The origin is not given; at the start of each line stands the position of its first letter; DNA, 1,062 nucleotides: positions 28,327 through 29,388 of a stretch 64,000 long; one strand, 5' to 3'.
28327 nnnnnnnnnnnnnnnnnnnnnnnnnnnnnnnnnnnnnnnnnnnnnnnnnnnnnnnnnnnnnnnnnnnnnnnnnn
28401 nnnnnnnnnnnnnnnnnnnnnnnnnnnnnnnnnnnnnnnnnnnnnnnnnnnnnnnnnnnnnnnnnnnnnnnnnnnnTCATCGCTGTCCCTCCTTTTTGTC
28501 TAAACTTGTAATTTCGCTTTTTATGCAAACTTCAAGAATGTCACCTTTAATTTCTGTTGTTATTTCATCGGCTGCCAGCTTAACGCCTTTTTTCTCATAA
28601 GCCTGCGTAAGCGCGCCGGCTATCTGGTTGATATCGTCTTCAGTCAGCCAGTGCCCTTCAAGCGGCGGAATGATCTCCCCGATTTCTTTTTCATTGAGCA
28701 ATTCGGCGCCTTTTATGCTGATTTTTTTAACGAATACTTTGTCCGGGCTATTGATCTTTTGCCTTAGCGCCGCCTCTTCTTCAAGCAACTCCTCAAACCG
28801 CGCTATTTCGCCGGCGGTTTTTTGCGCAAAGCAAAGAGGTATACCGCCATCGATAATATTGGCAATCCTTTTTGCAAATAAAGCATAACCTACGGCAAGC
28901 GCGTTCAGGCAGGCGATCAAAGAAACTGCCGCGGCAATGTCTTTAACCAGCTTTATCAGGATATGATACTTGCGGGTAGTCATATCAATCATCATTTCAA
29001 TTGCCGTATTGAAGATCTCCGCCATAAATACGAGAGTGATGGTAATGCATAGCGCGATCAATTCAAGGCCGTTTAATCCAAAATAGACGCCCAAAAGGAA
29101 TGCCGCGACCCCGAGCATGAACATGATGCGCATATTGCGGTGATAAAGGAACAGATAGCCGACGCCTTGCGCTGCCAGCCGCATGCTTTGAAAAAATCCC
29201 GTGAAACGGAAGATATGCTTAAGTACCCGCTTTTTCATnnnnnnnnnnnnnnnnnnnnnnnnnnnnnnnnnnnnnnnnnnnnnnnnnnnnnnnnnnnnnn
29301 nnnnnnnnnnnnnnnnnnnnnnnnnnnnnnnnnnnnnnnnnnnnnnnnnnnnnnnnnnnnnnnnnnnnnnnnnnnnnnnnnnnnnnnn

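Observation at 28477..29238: Lipid kinase DgkA fused to a periplasmic POTRA-like domain, translationally coupled to tpsB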

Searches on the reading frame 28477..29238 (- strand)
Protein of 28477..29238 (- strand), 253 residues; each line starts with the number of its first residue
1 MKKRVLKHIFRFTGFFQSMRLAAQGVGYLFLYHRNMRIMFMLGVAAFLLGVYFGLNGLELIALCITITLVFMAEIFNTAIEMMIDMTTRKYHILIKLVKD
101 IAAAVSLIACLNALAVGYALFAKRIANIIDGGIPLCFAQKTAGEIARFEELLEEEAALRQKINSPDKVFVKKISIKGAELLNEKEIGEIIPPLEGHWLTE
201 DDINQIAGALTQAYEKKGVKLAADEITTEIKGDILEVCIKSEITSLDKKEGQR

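Call 3: search_protein_families(library=pfam, proteins=[window:28477-29238:-], max_evalue=1)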
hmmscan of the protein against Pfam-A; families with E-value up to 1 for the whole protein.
window:28477-29238:- (253 aa): 4 families
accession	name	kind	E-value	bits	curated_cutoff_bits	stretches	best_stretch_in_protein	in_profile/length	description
PF01219.24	DAGK_prokar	-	4.5e-26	91.1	22.3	1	21-121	2-102/102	Prokaryotic diacylglycerol kinase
PF08479.16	POTRA_2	-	1.4e-07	31.6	24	1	170-218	3-51/76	POTRA domain, ShlB-type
PF07244.20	POTRA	-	0.00091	20.3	21.3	1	170-221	3-54/79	Surface antigen variable number repeat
PF07615.16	Ykof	-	0.089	13.7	21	1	199-237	13-50/81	YKOF-related Family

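Call 4: search_protein_families(library=ncbifam, proteins=[window:28477-29238:-], max_evalue=1)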
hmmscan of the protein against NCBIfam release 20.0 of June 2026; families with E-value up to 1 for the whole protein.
window:28477-29238:- (253 aa): 3 families
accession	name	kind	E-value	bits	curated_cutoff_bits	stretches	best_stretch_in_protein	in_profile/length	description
TIGR03303.1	OM_YaeT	equivalog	0.014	13.7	297.15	1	167-223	68-125/741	outer membrane protein assembly factor BamA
NF033617.1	RND_permease_2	subfamily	0.057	11.3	1250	1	76-216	497-636/1009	multidrug efflux RND transporter permease subunit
NF058613.1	OMPAssmBamADein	equivalog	0.11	10.4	1050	1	170-247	186-266/857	outer membrane protein assembly factor BamA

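Call 9: find_encoding_contigs(protein=window:28480-29238:-, flank=10000)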
Protein window:28480-29238:- (253 aa): 2 contigs read that carry it; 1 place shown.
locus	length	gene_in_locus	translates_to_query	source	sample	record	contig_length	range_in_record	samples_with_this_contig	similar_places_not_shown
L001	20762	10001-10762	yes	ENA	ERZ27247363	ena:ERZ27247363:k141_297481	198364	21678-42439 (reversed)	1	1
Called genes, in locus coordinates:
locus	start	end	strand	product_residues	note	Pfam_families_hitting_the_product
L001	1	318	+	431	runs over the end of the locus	PF22694:CtpB_N-like, PF00595:PDZ, PF13180:PDZ_2, PF17820:PDZ_6, PF03572:Peptidase_S41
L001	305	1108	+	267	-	PF04748:Polysacc_deac_2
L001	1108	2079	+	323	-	PF02543:Carbam_trans_N (faint), PF00814:TsaD, PF22521:HypF_C_2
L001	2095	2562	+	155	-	PF02308:MgtC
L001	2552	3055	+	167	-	PF04519:Bactofilin, PF12728:HTH_17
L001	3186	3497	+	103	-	PF12728:HTH_17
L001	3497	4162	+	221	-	PF00731:AIRC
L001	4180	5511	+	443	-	PF04060:FeS, PF03599:CdhD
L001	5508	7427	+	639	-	PF00111:Fer2, PF17650:RACo_linker, PF17651:Raco_middle, PF14574:RACo_C_ter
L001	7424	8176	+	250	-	PF00142:Fer4_NifH (weak), PF01656:CbiA, PF02374:ArsA_ATPase (weak), PF06564:CBP_BcsQ (weak), PF10609:ParA (faint), PF13614:AAA_31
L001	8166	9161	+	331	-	PF03599:CdhD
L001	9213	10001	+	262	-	PF03599:CdhD, PF00809:Pterin_bind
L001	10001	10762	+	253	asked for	PF01219:DAGK_prokar, PF08479:POTRA_2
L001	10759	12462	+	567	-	PF07244:POTRA (faint), PF08479:POTRA_2, PF03865:ShlB, PF01103:Omp85 (faint)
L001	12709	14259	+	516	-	PF05860:TPS, PF13448:DUF4114 (weak)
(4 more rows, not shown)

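Call 16: find_related_loci(query=window:28480-29238:-, collection=genome_contigs, flank=6000)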
Query window:28480-29238:- (253 aa) in genome_contigs; peptide patterns used: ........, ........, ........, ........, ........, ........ (x = any residue, [..] = any of these).
332 stretches matched a pattern; 24 encode a relative of the query (tblastn E <= 1e-3); 24 distinct loci.
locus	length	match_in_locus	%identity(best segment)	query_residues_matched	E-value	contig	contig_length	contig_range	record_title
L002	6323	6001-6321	88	1-107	8e-59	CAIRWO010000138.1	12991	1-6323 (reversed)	MAG: Candidatus Omnitrophica bacterium isolate A4_bin-512 genome assembly, contig: bin-512:138/218, whole genome shotgun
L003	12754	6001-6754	60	2-240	9e-58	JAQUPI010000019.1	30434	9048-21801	MAG: Candidatus Omnitrophota bacterium isolate STD1_220 NODE_3055_length_30434_cov_3.830468_Sandtown_D1, whole genome sh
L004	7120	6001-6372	74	2-125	2e-57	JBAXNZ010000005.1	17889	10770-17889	MAG: bacterium isolate ELA492 MAG492_5, whole genome shotgun sequence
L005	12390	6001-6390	70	3-132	2e-55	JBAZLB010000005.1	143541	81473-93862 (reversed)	MAG: Candidatus Omnitrophota bacterium isolate SO_2017_LW4_158 scaffold_369_c1_LW137-91_2017, whole genome shotgun seque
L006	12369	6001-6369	71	3-125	1e-54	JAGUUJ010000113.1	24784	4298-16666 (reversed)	MAG: Candidatus Omnitrophota bacterium isolate DeMMO5_9 c_000000014319, whole genome shotgun sequence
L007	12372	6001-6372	70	2-125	3e-53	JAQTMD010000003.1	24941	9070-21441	MAG: Candidatus Omnitrophota bacterium isolate STA_32 NODE_3745_length_24941_cov_2.956960_Sandtown_A, whole genome shotg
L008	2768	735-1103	70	3-125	5e-53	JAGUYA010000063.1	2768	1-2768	MAG: Candidatus Omnitrophota bacterium isolate DeMMO4_14 c_000000017741, whole genome shotgun sequence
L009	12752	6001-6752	69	2-242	3e-62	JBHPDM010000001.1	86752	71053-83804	Candidatus Omnitrophota bacterium isolate SAG AM-311-A19 NODE_1_length_86752_cov_31.391986, whole genome shotgun sequenc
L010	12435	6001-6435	59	2-136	2e-52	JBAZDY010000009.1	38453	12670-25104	MAG: Candidatus Omnitrophota bacterium isolate SO_2017_LW3_111 NODE_2490_length_38453_cov_4.356468_LW162_2017, whole gen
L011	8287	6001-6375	65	2-126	3e-52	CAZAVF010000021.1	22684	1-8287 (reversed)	MAG TPA_asm: uncultured Planctomycetales bacterium isolate SRP278314_co1_201 genome assembly, contig: NODE_2845_length_2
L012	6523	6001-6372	65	2-125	5e-52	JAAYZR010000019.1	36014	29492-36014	MAG: Candidatus Undivivens industriae isolate AS06rmzACSIP_339 510607_AS06, whole genome shotgun sequence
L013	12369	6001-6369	68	2-124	1e-51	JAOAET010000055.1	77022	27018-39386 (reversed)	MAG: Candidatus Omnitrophota bacterium isolate SKW267 k141_1178559, whole genome shotgun sequence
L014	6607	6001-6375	64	2-126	9e-52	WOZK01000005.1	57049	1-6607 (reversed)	MAG: Candidatus Omnitrophota bacterium isolate WOFB22 NODE_199_length_57049_cov_53.860424, whole genome shotgun sequence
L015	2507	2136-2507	65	2-125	4e-52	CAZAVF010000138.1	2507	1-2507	MAG TPA_asm: uncultured Planctomycetales bacterium isolate SRP278314_co1_201 genome assembly, contig: NODE_60542_length_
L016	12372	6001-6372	67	2-125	4e-51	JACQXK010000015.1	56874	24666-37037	MAG: Candidatus Omnitrophota bacterium isolate NC_groundwater_1513_Pr4_B-0.1um_40_4 SR1-18-B1_scaffold_39807, whole geno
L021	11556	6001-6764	70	3-239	1e-65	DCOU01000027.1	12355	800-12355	MAG TPA_asm: Candidatus Omnitrophica bacterium UBA1562 UBA1562_contig_19836, whole genome shotgun sequence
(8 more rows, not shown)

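Call 32: list_cluster_members(proteins=[P0006, window:28480-29238:-])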
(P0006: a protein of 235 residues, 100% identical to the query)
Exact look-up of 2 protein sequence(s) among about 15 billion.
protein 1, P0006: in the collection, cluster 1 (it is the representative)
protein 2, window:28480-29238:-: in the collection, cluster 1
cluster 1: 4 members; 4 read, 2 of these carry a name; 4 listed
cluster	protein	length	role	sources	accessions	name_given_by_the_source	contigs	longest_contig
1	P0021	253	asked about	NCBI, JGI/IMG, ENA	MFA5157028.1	MAG: diacylglycerol kinase [Candidatus Omnitrophota bacterium]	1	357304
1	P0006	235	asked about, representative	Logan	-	-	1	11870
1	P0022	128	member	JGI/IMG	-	diacylglycerol kinase (ATP)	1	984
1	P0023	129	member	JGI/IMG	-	-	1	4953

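Call 39: search_protein_representatives(protein=window:28480-29238:-)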
Query: 253 residues. Proteins with E-value up to 0.001 (for the whole library): 5117; up to 1e-10: 783; up to 1e-30: 5. The best 150 are listed.
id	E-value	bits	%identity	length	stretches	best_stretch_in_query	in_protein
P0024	5.7e-42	160.3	53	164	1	5-155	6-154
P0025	2.3e-33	132.1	50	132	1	4-126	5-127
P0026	7.8e-33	130.4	65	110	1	4-100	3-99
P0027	1.0e-32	130.0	61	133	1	132-241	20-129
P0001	2.1e-32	129.0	58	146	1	132-251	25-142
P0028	1.8e-25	106.3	57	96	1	36-128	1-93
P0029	1.3e-24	103.5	60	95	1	36-126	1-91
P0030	3.4e-22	95.6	49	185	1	15-125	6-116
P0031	4.4e-22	95.2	44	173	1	16-123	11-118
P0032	8.7e-21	91.0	48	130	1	134-239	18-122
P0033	2.1e-20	89.7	46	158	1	14-127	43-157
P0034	2.2e-20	89.7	42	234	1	14-132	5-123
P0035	2.5e-20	89.5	39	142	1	4-122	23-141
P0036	8.1e-20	87.8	42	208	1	15-127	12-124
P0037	9.4e-20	87.6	42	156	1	95-241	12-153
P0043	1.6e-18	83.6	43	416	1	120-239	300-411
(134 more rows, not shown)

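Call 42: find_encoding_contigs(protein=P0037, flank=6000)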
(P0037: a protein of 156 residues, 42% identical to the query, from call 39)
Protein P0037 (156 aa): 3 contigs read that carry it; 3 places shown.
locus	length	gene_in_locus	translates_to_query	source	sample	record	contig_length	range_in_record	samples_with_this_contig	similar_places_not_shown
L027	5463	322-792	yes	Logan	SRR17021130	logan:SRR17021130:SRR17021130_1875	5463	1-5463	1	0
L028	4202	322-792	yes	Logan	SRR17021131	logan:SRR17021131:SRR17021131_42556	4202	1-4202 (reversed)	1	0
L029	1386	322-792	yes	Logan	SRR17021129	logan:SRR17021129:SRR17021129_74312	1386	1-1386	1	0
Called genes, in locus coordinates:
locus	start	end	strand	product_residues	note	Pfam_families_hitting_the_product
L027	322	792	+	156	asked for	PF07244:POTRA (weak), PF08479:POTRA_2 (weak)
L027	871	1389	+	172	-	PF07244:POTRA (weak), PF08479:POTRA_2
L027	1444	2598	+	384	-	PF03865:ShlB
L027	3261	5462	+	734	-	?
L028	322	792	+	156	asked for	PF07244:POTRA (weak), PF08479:POTRA_2 (weak)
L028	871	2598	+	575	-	PF07244:POTRA (weak), PF08479:POTRA_2, PF03865:ShlB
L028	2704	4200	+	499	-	?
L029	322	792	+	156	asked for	PF07244:POTRA (weak), PF08479:POTRA_2 (weak)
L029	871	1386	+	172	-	PF07244:POTRA (weak), PF08479:POTRA_2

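Call 43: find_encoding_contigs(protein=P0043, flank=6000)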
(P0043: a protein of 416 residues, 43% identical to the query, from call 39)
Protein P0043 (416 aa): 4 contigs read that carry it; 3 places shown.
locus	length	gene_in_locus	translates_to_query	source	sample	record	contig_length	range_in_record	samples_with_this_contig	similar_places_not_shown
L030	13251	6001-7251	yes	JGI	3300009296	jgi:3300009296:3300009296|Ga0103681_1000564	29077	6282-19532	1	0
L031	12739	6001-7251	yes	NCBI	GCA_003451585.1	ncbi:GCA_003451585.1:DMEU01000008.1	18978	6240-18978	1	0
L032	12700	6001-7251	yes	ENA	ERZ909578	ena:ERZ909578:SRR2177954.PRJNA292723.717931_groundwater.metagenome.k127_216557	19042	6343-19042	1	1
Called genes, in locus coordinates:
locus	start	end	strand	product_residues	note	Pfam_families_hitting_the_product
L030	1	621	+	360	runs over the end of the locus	PF02540:NAD_synthase (faint), PF03054:tRNA_Me_trans, PF20259:tRNA_Me_trans_M, PF20258:tRNA_Me_trans_C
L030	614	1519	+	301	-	PF02445:NadA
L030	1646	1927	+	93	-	PF01219:DAGK_prokar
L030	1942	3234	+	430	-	PF02254:TrkA_N (faint), PF03446:NAD_binding_2, PF03721:UDPG_MGDP_dh_N, PF00984:UDPG_MGDP_dh, PF03720:UDPG_MGDP_dh_C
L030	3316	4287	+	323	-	PF00106:adh_short (weak), PF01073:3Beta_HSD, PF01370:Epimerase, PF02719:Polysacc_synt_2, PF05368:NmrA, PF07993:NAD_binding_4, PF13460:NAD_binding_10, PF16363:GDP_Man_Dehyd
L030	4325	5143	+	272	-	-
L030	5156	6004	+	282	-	PF01522:Polysacc_deac_1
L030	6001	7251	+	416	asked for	PF00535:Glycos_transf_2 (weak), PF13641:Glyco_tranf_2_3, PF07244:POTRA (weak), PF08479:POTRA_2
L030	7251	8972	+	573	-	PF07244:POTRA (faint), PF08479:POTRA_2, PF03865:ShlB, PF01103:Omp85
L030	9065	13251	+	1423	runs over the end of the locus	PF05860:TPS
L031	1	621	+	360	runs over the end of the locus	PF02540:NAD_synthase (faint), PF03054:tRNA_Me_trans, PF20259:tRNA_Me_trans_M, PF20258:tRNA_Me_trans_C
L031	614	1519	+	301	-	PF02445:NadA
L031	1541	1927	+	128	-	PF01219:DAGK_prokar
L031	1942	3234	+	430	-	PF02254:TrkA_N (faint), PF03446:NAD_binding_2, PF03721:UDPG_MGDP_dh_N, PF00984:UDPG_MGDP_dh, PF03720:UDPG_MGDP_dh_C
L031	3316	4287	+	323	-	PF00106:adh_short (weak), PF01073:3Beta_HSD, PF01370:Epimerase, PF02719:Polysacc_synt_2, PF05368:NmrA, PF07993:NAD_binding_4, PF13460:NAD_binding_10, PF16363:GDP_Man_Dehyd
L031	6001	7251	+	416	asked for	PF00535:Glycos_transf_2 (weak), PF13641:Glyco_tranf_2_3, PF07244:POTRA (weak), PF08479:POTRA_2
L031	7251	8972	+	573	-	PF07244:POTRA (faint), PF08479:POTRA_2, PF03865:ShlB, PF01103:Omp85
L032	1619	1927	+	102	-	PF01219:DAGK_prokar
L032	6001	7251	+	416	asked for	PF00535:Glycos_transf_2 (weak), PF13641:Glyco_tranf_2_3, PF07244:POTRA (weak), PF08479:POTRA_2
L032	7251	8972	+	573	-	PF07244:POTRA (faint), PF08479:POTRA_2, PF03865:ShlB, PF01103:Omp85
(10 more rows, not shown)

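Call 44: find_encoding_contigs(protein=P0027, flank=6000)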
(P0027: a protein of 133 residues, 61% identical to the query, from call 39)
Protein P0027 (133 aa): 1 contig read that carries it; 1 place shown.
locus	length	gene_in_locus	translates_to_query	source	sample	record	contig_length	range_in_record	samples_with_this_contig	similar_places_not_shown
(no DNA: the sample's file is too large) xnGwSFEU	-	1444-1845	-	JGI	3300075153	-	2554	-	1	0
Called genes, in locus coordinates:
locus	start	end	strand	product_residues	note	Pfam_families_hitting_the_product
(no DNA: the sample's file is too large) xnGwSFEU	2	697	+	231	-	?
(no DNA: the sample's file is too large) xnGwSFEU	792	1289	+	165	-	-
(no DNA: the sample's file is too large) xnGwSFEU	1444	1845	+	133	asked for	PF08479:POTRA_2 (weak)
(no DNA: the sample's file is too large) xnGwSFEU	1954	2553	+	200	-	?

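Call 64: predict_structure(alignment_id=A6)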
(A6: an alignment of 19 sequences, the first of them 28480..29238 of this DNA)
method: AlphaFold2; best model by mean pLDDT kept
length: 253 residues; sequences in the alignment: 19
mean_pLDDT: 80.0   pTM: 0.41
mean pLDDT of the five models: 80.0, 78.7, 76.0, 75.2, 74.8
residues with pLDDT >= 90: 73; 70-90: 126; 50-70: 50; < 50: 4
segments of 3 or more residues with pLDDT < 50: 135-138
pLDDT, mean of each block of 10 residues (from residue 1): 69 70 65 75 79 81 82 81 69 73 85 82 77 51 81 88 82 94 93 91 94 94 93 95 62 56
secondary structure, 60 per line:
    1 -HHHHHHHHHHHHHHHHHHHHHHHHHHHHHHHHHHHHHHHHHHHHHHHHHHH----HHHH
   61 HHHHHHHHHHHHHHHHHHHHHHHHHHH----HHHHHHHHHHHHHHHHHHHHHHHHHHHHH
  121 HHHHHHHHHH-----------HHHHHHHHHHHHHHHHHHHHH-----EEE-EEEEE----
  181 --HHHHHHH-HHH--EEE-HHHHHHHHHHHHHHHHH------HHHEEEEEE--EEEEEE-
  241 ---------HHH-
elements in order: H2-52 H57-87 H92-130 H142-162 E168-170 E172-176 H183-189 E196-198 H200-216 E226-231 E234-239
